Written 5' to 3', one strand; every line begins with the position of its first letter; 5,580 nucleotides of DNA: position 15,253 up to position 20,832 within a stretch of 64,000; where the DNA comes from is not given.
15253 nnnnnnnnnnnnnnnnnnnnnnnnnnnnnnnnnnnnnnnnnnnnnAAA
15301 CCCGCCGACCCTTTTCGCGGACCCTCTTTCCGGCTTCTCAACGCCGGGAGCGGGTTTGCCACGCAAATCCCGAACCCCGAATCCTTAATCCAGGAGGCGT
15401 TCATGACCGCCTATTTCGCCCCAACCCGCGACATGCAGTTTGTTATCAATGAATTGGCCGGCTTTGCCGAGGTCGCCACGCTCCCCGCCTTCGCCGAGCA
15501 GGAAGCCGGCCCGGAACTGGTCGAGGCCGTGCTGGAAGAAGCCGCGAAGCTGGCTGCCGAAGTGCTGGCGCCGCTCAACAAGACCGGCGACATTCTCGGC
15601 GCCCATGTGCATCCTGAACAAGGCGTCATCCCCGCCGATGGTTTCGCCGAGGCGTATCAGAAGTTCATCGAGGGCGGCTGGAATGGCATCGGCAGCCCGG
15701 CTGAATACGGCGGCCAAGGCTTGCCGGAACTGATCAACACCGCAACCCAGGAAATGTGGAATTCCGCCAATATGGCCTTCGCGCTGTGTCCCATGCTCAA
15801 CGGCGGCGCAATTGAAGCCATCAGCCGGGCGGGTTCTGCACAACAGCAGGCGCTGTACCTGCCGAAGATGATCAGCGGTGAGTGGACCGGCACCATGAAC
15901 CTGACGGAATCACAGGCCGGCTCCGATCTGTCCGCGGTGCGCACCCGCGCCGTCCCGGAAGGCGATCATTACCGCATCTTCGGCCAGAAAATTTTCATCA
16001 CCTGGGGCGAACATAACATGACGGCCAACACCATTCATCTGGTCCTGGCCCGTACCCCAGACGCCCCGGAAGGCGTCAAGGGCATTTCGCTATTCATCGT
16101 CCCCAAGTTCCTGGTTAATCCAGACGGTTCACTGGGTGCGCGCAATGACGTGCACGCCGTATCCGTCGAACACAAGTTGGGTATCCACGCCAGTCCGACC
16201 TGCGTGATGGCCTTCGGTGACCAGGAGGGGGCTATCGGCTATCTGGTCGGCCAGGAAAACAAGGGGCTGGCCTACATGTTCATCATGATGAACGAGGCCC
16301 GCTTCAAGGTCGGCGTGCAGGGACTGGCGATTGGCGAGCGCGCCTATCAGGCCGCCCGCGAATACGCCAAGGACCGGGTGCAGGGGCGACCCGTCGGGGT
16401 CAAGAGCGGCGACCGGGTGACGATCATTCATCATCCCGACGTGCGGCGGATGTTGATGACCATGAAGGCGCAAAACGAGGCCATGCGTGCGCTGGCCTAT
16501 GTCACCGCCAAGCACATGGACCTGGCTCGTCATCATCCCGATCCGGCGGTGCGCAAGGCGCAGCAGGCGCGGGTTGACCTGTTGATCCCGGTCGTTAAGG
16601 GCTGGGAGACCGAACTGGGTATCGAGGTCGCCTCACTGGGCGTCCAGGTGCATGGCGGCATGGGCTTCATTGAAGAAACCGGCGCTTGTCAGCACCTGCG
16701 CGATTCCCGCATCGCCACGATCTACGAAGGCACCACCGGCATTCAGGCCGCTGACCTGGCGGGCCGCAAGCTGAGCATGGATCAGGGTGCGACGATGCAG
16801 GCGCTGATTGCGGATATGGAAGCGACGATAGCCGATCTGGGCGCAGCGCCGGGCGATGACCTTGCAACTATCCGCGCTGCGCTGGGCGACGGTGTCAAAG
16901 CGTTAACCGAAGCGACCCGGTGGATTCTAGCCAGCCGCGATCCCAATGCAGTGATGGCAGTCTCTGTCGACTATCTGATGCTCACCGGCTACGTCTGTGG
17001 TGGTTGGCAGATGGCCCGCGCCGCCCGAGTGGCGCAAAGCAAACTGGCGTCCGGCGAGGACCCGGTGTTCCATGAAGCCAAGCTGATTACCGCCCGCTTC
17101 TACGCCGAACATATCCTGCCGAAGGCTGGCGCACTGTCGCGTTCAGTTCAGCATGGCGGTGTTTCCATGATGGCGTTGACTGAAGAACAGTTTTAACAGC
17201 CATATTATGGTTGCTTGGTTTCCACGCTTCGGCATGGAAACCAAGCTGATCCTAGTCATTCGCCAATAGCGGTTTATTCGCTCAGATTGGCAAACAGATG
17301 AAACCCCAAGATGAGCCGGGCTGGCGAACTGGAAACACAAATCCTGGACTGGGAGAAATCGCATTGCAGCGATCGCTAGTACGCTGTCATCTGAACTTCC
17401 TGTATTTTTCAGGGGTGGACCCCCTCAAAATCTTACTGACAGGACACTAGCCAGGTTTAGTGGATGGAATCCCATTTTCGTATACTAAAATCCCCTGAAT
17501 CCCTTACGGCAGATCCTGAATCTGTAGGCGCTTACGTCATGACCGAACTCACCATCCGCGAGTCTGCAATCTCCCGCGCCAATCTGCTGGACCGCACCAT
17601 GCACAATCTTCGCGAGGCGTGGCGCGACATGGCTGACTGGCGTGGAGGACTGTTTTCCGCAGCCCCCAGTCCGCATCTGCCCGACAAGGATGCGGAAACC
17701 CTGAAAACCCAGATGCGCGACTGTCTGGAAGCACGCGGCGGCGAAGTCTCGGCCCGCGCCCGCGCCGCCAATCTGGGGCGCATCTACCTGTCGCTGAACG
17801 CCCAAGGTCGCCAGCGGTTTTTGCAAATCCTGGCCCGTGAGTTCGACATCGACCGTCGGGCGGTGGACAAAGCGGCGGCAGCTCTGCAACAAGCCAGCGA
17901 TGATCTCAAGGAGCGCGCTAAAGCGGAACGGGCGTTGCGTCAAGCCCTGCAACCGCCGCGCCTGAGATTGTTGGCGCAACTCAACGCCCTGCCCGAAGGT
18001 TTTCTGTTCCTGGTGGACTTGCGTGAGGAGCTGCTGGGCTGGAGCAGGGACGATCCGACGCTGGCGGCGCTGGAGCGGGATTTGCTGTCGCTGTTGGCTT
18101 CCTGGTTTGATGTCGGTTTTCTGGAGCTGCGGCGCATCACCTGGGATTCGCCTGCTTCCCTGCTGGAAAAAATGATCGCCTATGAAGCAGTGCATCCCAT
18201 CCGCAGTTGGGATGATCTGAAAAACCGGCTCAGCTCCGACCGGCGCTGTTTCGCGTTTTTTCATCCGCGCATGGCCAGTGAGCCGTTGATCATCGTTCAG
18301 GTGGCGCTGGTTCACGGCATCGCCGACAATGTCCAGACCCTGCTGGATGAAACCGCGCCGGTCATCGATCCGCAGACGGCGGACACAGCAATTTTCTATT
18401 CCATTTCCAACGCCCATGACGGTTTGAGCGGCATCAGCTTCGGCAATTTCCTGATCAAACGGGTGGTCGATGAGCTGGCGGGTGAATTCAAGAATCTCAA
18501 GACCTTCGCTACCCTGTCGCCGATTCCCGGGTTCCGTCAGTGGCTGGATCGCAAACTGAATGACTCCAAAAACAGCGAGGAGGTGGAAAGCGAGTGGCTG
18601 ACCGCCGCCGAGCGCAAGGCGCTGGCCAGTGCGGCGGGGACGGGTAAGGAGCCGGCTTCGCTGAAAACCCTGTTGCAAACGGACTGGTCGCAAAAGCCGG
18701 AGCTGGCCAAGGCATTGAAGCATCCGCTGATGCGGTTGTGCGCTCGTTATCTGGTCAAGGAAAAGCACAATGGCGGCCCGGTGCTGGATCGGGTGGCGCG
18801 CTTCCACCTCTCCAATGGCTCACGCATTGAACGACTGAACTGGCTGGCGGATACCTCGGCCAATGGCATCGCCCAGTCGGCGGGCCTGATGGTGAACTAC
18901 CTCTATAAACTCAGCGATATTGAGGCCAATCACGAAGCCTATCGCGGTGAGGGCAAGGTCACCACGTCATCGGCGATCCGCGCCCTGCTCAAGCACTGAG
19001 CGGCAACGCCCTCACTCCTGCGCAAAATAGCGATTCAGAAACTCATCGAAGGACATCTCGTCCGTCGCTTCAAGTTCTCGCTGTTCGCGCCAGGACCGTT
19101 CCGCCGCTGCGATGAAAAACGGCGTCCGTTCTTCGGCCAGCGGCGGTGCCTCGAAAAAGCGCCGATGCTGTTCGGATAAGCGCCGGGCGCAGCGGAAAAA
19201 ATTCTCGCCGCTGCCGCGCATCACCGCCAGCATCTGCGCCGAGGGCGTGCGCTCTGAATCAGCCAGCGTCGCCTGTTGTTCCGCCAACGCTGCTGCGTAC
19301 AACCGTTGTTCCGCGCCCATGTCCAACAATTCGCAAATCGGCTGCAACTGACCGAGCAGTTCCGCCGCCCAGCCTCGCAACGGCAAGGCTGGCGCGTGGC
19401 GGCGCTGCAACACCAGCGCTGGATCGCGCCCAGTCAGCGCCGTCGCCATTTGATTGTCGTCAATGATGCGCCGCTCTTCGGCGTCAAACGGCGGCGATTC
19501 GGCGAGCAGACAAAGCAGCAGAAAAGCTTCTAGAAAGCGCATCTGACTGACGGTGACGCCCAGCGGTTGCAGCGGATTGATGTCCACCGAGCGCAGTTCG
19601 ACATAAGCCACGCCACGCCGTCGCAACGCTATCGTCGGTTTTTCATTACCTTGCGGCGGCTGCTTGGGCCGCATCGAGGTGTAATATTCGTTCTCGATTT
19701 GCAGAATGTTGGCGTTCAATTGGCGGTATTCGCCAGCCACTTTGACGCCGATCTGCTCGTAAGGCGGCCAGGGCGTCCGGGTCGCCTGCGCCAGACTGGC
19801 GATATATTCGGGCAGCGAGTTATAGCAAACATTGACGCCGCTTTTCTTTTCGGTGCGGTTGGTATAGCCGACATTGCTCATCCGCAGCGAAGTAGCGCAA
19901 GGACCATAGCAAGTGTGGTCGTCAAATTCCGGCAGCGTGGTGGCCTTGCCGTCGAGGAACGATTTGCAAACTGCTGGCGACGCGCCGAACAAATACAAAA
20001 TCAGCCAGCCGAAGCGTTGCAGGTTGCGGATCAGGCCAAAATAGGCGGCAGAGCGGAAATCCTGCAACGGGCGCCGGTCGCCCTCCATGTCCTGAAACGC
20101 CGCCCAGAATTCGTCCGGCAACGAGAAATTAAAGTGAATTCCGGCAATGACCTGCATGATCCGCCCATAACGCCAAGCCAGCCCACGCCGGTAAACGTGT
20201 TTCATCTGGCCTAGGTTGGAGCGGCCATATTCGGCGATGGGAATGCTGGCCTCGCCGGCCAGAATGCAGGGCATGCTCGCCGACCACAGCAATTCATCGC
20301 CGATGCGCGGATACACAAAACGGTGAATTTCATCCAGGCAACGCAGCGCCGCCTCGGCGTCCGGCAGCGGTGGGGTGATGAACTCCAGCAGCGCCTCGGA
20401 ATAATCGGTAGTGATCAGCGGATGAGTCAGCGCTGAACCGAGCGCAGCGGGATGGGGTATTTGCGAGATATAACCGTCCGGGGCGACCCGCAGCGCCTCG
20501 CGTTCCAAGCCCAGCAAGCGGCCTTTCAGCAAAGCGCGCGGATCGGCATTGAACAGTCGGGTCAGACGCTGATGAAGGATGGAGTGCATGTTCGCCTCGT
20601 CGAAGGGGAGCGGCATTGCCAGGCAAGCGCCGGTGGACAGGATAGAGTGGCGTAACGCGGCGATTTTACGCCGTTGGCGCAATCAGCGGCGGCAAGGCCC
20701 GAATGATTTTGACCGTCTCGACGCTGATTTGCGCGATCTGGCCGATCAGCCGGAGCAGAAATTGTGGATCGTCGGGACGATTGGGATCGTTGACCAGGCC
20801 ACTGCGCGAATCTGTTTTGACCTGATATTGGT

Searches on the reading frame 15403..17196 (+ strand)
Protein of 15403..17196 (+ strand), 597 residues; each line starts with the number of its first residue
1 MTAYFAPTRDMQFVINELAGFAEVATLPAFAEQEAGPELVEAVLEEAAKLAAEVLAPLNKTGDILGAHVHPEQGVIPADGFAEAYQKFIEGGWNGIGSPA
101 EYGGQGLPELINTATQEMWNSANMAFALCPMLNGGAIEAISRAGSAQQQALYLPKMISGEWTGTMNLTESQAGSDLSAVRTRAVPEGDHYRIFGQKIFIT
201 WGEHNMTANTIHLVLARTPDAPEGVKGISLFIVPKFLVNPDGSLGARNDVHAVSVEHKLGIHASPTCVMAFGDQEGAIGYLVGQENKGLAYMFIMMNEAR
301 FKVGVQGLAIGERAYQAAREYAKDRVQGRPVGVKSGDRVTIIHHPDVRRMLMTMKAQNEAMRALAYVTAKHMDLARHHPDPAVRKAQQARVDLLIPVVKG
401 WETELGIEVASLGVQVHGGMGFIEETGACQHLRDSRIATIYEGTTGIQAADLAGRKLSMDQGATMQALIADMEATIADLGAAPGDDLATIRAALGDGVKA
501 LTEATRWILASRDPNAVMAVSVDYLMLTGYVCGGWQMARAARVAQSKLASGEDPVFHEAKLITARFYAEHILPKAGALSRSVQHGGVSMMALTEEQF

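Call 84: search_protein_families(library=pfam, proteins=[window:15403-17196:+], max_evalue=0.00001)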
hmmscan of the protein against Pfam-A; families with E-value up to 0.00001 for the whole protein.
window:15403-17196:+ (597 aa): 4 families
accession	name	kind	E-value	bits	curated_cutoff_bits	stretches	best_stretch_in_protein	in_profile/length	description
PF12806.12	Acyl-CoA_dh_C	-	3.2e-35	121.4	30.3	1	468-592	1-123/124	Acetyl-CoA dehydrogenase C-terminal like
PF00441.29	Acyl-CoA_dh_1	-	1.2e-22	81.1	22.4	1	286-455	1-148/150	Acyl-CoA dehydrogenase, C-terminal domain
PF02771.21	Acyl-CoA_dh_N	-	1.1e-12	48.7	22.9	1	41-160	5-113/113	Acyl-CoA dehydrogenase, N-terminal domain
PF02770.24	Acyl-CoA_dh_M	-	3.1e-11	43.7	33.3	1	165-271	2-94/97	Acyl-CoA dehydrogenase, middle domain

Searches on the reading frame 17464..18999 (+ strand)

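Call 84: search_protein_families(library=pfam, proteins=[window:17464-18999:+], max_evalue=0.00001)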
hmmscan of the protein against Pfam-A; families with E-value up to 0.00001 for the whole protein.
window:17464-18999:+ (511 aa): 2 families
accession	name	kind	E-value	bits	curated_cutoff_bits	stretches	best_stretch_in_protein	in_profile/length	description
PF05292.17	MCD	-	6e-110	367.3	23.2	1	218-482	1-253/253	Malonyl-CoA decarboxylase C-terminal domain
PF17408.7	MCD_N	-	3.8e-22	78.7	22.4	1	127-215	1-85/85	Malonyl-CoA decarboxylase N-terminal domain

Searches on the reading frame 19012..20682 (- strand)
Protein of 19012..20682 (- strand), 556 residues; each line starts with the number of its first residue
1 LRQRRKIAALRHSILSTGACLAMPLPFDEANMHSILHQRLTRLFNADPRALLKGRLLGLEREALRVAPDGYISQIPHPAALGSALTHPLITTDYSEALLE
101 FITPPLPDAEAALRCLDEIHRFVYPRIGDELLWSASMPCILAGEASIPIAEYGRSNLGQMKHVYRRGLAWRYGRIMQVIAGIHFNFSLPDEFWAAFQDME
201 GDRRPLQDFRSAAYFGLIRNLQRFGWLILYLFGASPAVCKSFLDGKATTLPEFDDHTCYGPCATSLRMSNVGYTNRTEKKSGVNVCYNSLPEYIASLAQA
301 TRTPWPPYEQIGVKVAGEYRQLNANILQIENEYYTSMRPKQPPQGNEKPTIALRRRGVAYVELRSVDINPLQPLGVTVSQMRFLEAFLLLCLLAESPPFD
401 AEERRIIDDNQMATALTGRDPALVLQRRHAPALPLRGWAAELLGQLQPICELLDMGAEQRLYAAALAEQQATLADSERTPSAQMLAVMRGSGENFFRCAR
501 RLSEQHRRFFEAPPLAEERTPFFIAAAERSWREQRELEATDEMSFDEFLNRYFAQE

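Call 85: search_protein_families(library=pfam, proteins=[window:19012-20682:-], max_evalue=0.00001)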
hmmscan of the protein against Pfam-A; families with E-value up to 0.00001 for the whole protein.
window:19012-20682:- (556 aa): 1 family
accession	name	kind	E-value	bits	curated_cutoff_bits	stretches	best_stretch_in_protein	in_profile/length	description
PF04262.19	Glu_cys_ligase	-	7.1e-159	528.8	27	1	42-412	3-370/372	Glutamate-cysteine ligase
